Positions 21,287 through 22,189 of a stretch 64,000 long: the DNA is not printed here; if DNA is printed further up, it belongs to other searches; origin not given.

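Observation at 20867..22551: Tandem triplet of paralogous 4-TM membrane proteins sharing an N-terminal '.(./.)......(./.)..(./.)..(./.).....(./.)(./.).' motif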

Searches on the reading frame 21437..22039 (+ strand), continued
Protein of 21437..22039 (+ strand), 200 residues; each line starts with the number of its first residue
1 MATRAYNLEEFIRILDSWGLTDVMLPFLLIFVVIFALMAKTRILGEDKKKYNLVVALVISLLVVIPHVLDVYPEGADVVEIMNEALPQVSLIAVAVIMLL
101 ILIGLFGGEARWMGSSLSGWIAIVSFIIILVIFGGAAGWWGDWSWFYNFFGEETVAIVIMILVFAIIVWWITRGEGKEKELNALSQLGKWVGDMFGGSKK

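Call 40: search_protein_families(library=pfam, proteins=[L001:10385-12664:+, L001:12661-14820:+, L001:6676-7227:-, L001:9157-9816:-, L001:9851-10261:-], max_evalue=0.01)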
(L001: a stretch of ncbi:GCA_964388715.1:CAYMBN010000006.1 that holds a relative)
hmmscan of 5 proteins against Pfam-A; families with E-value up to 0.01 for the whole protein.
L001:10385-12664:+ (759 aa): 1 family
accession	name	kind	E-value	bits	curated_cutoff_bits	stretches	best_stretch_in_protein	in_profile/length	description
PF00437.27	T2SSE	-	3.1e-15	56.1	24.9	1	378-605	62-275/370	Type II/IV secretion system protein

L001:12661-14820:+ (719 aa): 0 families

L001:6676-7227:- (183 aa): 1 family
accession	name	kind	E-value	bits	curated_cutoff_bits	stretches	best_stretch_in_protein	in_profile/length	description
PF01997.21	Translin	-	1e-27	97.9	25.9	1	12-179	3-204/205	Translin family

L001:9157-9816:- (219 aa): 1 family
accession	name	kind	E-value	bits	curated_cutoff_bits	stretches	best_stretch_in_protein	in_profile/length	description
PF24625.1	DUF7626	-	0.0035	17.5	27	0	30-54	8-32/55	Domain of unknown function (DUF7626)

L001:9851-10261:- (136 aa): 2 families
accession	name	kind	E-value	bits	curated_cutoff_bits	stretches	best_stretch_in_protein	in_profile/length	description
PF04163.17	Tht1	-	0.0052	16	21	1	21-100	231-306/595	Tht1-like nuclear fusion protein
PF07195.17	FliD_C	-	0.0076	16.1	25.4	0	46-94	172-220/236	Flagellar hook-associated protein 2 C-terminus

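Call 54: search_solved_structures(query=A3, max_evalue=1)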
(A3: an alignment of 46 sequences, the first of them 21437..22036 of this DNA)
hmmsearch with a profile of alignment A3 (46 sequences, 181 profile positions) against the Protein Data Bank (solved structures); distinct sequences matched with E-value up to 1: 4.
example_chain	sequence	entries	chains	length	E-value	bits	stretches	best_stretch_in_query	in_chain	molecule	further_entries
7p61_J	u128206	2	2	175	0.057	16.2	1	34-166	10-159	NADH-quinone oxidoreductase subunit J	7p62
3rko_J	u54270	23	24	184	0.067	16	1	34-165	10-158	NADH-QUINONE OXIDOREDUCTASE SUBUNIT J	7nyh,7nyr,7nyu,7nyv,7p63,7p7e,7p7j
2rdd_B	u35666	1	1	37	0.22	14.3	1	148-178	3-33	UPF0092 membrane protein yajC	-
7p64_J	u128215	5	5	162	0.28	14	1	34-137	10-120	NADH-quinone oxidoreductase subunit J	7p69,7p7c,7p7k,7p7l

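Call 55: search_solved_structures(query=L001:10385-12661:+, max_evalue=0.00001)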
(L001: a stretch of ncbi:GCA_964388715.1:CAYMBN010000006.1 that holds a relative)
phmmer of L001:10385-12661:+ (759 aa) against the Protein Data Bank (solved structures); distinct sequences matched with E-value up to 0.00001: 9.
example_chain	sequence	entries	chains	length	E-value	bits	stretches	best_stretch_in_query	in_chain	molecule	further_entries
2oap_1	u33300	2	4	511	6.1e-28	101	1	241-637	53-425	Type II secretion system protein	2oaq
8rkd_E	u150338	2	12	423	4.5e-24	88.2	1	293-647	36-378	Pilus assembly ATPase CpaF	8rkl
8rjf_A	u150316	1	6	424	4.5e-24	88.2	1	293-647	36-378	Pilus assembly ATPase CpaF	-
9e24_A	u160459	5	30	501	7.5e-24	87.4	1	293-647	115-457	CpaF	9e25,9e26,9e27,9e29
4ii7_A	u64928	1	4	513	8.7e-16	60.8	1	319-653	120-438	FlaI ATPase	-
4ihq_A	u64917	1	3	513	5.9e-15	58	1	319-653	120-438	FlaI ATPase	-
2gza_A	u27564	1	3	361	3.6e-07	32.3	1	413-583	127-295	Type IV secretion system protein VirB11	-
6bge_A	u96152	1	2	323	9.2e-06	27.6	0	459-586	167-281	VirB11-like protein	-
1g6o_A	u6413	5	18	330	9.6e-06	27.6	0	459-586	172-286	CAG-ALPHA | virB11 homolog | Cag-alfa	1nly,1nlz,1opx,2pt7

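Call 56: search_protein_families(library=ncbifam, proteins=[L001:10385-12661:+, L001:12661-14817:+], max_evalue=0.01)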
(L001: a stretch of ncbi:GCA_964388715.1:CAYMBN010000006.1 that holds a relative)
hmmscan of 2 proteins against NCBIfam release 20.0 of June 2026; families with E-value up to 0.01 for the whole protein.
L001:10385-12661:+ (759 aa): 13 families
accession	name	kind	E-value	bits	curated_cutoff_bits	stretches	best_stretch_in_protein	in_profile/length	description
NF058587.1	archaellum_moto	equivalog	3.9e-35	121.6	550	1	294-699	115-501/527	archaellum flagellar ATPase motor FlaI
TIGR03819.1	heli_sec_ATPase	hypoth_equivalog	2.1e-34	119.2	373.15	1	299-584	25-297/340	TadA family conjugal transfer-associated ATPase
TIGR02782.1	TrbB_P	equivalog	5e-19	68.7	304.55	1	329-628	14-296/303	P-type conjugative transfer ATPase TrbB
TIGR02788.1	VirB11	equivalog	1.9e-18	66.5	249.95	1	455-586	141-264/308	P-type DNA transfer ATPase VirB11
NF010469.0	PRK13894.1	subfamily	5.3e-14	52.3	508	1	320-628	19-310/320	conjugal transfer ATPase TrbB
NF041000.1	ATPase_ComGA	equivalog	3.1e-13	49.3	300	1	459-604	129-261/267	competence type IV pilus ATPase ComGA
NF053672.1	bindosome_BasE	exception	1e-12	47.6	1000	1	323-610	135-413/512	bindosome assembly system ATPase subunit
NF010475.0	PRK13900.1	equivalog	1.6e-12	47.2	389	1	455-584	157-279/333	type IV secretion system ATPase VirB11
NF010425.0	PRK13851.1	equivalog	1.5e-10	40.5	461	1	451-586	155-282/344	type IV secretion system protein VirB11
NF010407.0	PRK13833.1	subfamily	3.6e-09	36.5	499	1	389-628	78-303/323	conjugal transfer protein TrbB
TIGR02525.1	plasmid_TraJ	equivalog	7.4e-06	25.2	368.3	1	456-589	147-274/372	plasmid transfer ATPase TraJ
TIGR01420.1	pilT_fam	subfamily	2e-05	24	319.1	1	461-586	125-241/343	PilT/PilU family type 4a pilus ATPase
NF053534.1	T4PilAsmATPsTfpB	equivalog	3.4e-05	22.5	850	1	461-605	339-469/584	type IV pilus assembly ATPase TfpB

L001:12661-14817:+ (719 aa): 0 families

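Call 66: search_protein_families(library=pfam, alignment_id=A3, max_evalue=0.1)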
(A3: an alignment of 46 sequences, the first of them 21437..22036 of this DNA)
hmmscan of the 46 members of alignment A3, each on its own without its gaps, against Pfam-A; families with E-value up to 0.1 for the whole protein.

A. member 1, window:21437-22036:+ (200 aa): 1 family
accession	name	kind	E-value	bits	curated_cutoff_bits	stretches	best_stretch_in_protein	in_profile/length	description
PF09843.14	DUF2070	-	0.00042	19.2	30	1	23-199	44-203/561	Predicted membrane protein (DUF2070)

B. families by the number of members that match (of 46 scanned): 18 families
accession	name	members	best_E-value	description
PF01757.29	Acyl_transf_3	8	2.1e-05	Acyltransferase domain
PF09843.14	DUF2070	8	0.00042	Predicted membrane protein (DUF2070)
PF02293.20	AmiS_UreI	2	9.8e-05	AmiS/UreI family transporter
PF10864.13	DUF2663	2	0.024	Protein of unknown function (DUF2663)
PF12420.13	DUF3671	1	0.0082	Fam-L, Fam-M like protein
PF11992.13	TgpA_N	1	0.014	TgpA N-terminal domain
PF07314.17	Lit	1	0.015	Lipoprotein intramolecular transacylase Lit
PF19665.4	DUF6168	1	0.02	Family of unknown function (DUF6168)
PF13567.11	DUF4131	1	0.023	Domain of unknown function (DUF4131)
PF06197.19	DUF998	1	0.026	Protein of unknown function (DUF998)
PF04923.17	Ninjurin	1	0.036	Ninjurin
PF04235.18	DUF418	1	0.042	Protein of unknown function (DUF418)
PF03419.18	Peptidase_U4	1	0.042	Sporulation factor SpoIIGA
PF10066.14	DUF2304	1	0.053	Uncharacterized conserved protein (DUF2304)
PF03820.22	SFXNs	1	0.057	Sideroflexins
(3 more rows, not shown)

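Call 70: search_protein_families(library=phrogs, proteins=[window:21437-22039:+], max_evalue=0.01)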
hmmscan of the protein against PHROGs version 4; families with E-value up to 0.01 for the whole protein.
window:21437-22039:+ (200 aa): 0 families

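Call 71: search_protein_families(library=padloc, proteins=[window:21437-22039:+], max_evalue=0.01)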
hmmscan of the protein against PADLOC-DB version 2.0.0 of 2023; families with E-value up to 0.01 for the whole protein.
window:21437-22039:+ (200 aa): 0 families

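Call 80: search_protein_families(library=pfam, alignment_id=A7, max_evalue=0.1)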
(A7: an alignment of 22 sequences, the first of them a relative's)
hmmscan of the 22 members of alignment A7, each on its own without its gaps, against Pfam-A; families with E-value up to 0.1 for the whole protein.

A. member 1, L001:12625-14817:+ (731 aa): 0 families

B. families by the number of members that match (of 22 scanned): 6 families
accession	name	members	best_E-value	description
PF04513.17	Baculo_PEP_C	11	0.012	Baculovirus polyhedron envelope protein, PEP, C terminus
PF09769.14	ApoO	6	0.0037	Apolipoprotein O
PF20990.2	DUF2207_C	4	0.00038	Predicted membrane protein (DUF2207) C-terminal domain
PF00482.28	T2SSF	2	0.0063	Type II secretion system (T2SS), protein F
PF04583.17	Baculo_p74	1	0.051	Baculoviridae p74 conserved region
PF20278.3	CTD2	1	0.079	C-terminal domain 2 of the ABC-three component (ABC-3C) systems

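Call 81: search_solved_structures(query=A7, max_evalue=1)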
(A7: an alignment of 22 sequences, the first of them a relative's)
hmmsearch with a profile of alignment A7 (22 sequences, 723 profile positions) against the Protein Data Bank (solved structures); distinct sequences matched with E-value up to 1: 0.

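Call 86: find_homologous_proteins(query=L001:12661-14817:+, max_evalue=0.001)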
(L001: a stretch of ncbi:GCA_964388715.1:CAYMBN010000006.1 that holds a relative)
Query L001:12661-14817:+ (719 aa): 4145 proteins with E <= 0.001 among 8000 candidates; the best 120 are listed.
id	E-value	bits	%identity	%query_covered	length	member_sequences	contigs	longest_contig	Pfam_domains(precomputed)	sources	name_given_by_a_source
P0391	0.0e+0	1558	100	100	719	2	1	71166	-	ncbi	-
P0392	0.0e+0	1075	67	99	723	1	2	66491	-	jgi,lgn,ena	-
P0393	0.0e+0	1069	65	99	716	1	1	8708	-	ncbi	-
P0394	0.0e+0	1067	65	99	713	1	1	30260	-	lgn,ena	-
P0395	0.0e+0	1066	67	99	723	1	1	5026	-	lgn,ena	-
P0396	0.0e+0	1064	66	99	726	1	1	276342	-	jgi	-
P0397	0.0e+0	1061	67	99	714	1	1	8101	-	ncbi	-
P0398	0.0e+0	1060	66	99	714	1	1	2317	-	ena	-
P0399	0.0e+0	1055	66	100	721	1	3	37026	-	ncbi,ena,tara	tara:strand:+ start:1785 stop:3950 length:2166 start_codon:yes stop_codon:yes gene_type:complete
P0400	0.0e+0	1054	64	98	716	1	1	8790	-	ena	-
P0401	0.0e+0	1053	66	95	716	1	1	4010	-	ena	-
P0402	0.0e+0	1053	65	97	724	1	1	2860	-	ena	-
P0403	0.0e+0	1052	64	99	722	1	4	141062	-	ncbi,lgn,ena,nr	ncbi:hypothetical protein ISS07_01930 [Candidatus Woesearchaeota archaeon]|nr:hypothetical protein [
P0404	0.0e+0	1052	66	99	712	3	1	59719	-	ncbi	-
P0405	0.0e+0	1050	65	99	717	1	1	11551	-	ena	-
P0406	0.0e+0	1049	66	100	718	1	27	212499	-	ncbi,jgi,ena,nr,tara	ncbi:hypothetical protein CL615_03810 [archaeon]|jgi:hypothetical protein|nr:hypothetical protein [a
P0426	0.0e+0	1036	64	99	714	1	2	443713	-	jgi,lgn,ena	jgi:hypothetical protein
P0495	0.0e+0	1022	63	100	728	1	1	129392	-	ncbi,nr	ncbi:hypothetical protein HYX08_04500 [Candidatus Woesearchaeota archaeon]|nr:hypothetical protein [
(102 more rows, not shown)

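Call 89: find_encoding_contigs(protein=P0406, flank=9000, max_places=1)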
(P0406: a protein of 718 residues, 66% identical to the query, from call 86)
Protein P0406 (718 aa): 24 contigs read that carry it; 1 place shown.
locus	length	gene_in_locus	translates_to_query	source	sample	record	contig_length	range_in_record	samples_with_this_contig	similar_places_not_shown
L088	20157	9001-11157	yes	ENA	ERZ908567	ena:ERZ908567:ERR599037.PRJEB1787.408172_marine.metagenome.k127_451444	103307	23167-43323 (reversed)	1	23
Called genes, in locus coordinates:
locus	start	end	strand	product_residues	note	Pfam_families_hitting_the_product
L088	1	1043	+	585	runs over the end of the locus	PF04675:DNA_ligase_A_N, PF01068:DNA_ligase_A_M, PF04679:DNA_ligase_A_C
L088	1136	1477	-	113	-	PF02261:Asp_decarbox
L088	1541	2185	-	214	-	PF04493:Endonuclease_5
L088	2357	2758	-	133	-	-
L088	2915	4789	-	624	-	PF00270:DEAD (faint), PF04851:ResIII, PF06733:DEAD_2, PF13307:Helicase_C_2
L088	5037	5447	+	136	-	PF11969:DcpS_C, PF01230:HIT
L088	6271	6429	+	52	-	-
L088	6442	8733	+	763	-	PF00437:T2SSE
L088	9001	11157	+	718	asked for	-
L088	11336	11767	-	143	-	PF21473:OB_Ssb-like, PF01336:tRNA_anti-codon (weak)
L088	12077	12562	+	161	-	PF00571:CBS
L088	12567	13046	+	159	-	PF00571:CBS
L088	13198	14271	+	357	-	PF01594:AI-2E_transport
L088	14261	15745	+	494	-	PF02885:Glycos_trans_3N, PF00591:Glycos_transf_3, PF07831:PYNP_C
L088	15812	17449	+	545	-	-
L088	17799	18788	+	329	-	PF01916:DS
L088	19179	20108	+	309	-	PF08271:Zn_Ribbon_TF, PF00382:TFIIB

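Call 90: find_encoding_contigs(protein=P0426, flank=9000, max_places=1)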
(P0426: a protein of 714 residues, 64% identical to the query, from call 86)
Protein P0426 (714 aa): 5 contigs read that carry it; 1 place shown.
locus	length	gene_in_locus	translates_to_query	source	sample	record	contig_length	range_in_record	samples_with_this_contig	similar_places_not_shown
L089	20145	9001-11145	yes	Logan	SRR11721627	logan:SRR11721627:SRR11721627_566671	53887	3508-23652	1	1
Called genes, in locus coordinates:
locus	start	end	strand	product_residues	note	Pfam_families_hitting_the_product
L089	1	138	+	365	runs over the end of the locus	PF01702:TGT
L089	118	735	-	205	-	PF13483:Lactamase_B_3, PF12706:Lactamase_B_2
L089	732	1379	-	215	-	PF01965:DJ-1_PfpI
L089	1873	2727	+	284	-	-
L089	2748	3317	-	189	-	PF01997:Translin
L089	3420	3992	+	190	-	-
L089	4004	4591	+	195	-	-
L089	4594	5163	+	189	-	-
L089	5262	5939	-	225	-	-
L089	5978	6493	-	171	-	-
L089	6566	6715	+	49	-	-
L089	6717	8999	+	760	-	PF00437:T2SSE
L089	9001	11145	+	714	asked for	-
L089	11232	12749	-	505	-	PF05239:PRC (faint), PF03448:MgtE_N, PF00571:CBS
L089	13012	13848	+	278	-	PF05362:Lon_C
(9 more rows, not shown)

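Call 91: find_encoding_contigs(protein=P0495, flank=9000, max_places=1)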
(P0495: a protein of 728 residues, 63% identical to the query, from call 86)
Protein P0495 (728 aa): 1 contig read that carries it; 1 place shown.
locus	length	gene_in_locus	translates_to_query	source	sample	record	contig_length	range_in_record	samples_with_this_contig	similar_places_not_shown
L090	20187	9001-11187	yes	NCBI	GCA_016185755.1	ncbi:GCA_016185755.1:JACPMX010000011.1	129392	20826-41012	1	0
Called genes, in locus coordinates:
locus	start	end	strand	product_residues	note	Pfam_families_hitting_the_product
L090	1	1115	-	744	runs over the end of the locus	PF01336:tRNA_anti-codon, PF00152:tRNA-synt_2, PF01409:tRNA-synt_2d (faint), PF02938:GAD, PF04073:tRNA_edit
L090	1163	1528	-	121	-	-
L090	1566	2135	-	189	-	PF01997:Translin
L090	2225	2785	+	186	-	-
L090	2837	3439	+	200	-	-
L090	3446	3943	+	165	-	-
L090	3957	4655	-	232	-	-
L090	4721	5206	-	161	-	-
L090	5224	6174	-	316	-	-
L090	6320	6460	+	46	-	-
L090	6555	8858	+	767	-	PF00437:T2SSE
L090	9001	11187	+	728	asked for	-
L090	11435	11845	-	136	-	PF21473:OB_Ssb-like, PF01336:tRNA_anti-codon (weak)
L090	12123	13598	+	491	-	PF01139:RtcB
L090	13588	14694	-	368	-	-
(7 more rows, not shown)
